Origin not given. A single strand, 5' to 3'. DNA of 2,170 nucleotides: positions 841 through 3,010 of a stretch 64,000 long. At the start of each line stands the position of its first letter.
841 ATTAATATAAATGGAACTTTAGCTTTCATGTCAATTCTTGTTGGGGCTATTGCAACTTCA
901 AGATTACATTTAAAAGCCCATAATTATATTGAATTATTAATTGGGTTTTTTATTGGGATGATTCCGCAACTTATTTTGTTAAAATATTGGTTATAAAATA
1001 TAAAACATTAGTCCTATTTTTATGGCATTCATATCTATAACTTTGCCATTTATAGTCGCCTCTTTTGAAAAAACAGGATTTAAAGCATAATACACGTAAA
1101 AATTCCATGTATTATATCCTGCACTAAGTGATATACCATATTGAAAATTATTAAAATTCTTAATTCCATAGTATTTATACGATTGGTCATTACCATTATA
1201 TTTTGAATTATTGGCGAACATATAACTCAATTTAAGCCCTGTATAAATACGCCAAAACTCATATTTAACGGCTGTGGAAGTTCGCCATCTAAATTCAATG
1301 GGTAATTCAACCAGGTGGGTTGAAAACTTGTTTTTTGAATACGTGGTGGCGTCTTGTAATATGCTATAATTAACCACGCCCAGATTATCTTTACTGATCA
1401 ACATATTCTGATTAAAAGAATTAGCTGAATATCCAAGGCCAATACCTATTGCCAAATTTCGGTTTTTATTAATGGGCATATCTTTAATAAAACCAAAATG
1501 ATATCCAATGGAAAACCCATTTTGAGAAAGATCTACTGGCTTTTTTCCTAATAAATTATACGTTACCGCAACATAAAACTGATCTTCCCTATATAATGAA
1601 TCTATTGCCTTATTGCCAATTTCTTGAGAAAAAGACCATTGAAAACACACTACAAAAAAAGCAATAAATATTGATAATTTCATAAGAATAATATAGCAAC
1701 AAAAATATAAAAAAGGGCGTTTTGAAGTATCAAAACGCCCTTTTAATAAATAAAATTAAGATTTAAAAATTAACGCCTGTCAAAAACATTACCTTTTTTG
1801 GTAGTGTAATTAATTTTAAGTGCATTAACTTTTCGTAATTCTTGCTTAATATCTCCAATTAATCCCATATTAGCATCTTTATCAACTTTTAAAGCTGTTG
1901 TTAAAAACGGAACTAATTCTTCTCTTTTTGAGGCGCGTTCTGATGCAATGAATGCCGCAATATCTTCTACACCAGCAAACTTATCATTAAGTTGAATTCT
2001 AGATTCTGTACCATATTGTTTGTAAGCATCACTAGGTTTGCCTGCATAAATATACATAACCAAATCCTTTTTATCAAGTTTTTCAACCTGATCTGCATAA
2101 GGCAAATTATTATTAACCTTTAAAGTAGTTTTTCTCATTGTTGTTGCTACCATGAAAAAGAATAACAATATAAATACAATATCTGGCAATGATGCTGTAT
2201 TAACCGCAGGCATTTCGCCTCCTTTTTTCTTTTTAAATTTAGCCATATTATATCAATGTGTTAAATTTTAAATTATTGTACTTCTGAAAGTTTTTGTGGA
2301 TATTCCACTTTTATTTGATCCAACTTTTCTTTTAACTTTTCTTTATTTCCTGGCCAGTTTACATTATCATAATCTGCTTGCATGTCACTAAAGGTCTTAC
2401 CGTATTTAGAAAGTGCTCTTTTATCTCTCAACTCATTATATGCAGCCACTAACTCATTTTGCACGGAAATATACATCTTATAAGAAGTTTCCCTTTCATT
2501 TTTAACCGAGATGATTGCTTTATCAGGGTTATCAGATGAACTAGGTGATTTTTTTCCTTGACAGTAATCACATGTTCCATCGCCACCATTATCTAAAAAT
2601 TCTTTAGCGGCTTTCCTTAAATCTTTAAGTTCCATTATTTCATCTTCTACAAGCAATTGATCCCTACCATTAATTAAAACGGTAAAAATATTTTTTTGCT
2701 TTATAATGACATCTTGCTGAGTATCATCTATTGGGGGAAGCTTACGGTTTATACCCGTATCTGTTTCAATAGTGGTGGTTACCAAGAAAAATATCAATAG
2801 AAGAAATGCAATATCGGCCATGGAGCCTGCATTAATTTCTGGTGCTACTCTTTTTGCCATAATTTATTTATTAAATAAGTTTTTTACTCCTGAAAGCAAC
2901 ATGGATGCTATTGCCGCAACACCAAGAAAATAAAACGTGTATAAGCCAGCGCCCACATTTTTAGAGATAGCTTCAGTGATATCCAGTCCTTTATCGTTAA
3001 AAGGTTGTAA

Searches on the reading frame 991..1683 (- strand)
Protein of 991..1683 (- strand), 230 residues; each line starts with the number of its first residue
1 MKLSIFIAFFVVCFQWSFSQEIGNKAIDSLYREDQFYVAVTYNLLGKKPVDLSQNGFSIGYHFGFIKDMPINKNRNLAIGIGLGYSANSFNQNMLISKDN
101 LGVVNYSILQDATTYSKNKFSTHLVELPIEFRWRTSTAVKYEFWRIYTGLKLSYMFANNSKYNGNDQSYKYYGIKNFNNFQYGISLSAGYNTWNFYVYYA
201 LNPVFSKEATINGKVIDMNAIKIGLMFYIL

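Call 28: search_protein_families(library=pfam, proteins=[window:991-1683:-])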
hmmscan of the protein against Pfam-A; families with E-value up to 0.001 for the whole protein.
window:991-1683:- (230 aa): 1 family
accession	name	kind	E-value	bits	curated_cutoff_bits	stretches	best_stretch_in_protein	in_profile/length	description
PF13568.12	OMP_b-brl_2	-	1.7e-20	74.3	27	1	19-205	2-174/175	Outer membrane protein beta-barrel domain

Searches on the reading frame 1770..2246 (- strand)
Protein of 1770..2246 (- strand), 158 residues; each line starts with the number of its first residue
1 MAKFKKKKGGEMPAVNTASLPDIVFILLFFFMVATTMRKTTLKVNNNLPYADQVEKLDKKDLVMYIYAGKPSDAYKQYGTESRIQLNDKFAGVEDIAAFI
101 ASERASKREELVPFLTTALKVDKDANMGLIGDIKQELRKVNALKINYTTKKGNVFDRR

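Call 28: search_protein_families(library=pfam, proteins=[window:1770-2246:-])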
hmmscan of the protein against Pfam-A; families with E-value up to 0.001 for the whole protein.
window:1770-2246:- (158 aa): 1 family
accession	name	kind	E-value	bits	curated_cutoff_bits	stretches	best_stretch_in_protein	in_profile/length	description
PF02472.21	ExbD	-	9e-14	52.1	25.4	1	11-151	4-127/128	Biopolymer transport protein ExbD/TolR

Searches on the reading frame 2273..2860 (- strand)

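Call 28: search_protein_families(library=pfam, proteins=[window:2273-2860:-])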
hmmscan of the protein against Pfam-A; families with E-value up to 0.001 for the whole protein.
window:2273-2860:- (195 aa): 1 family
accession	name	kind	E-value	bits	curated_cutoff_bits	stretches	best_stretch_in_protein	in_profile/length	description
PF02472.21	ExbD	-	2e-18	67.1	25.4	1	4-140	3-116/128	Biopolymer transport protein ExbD/TolR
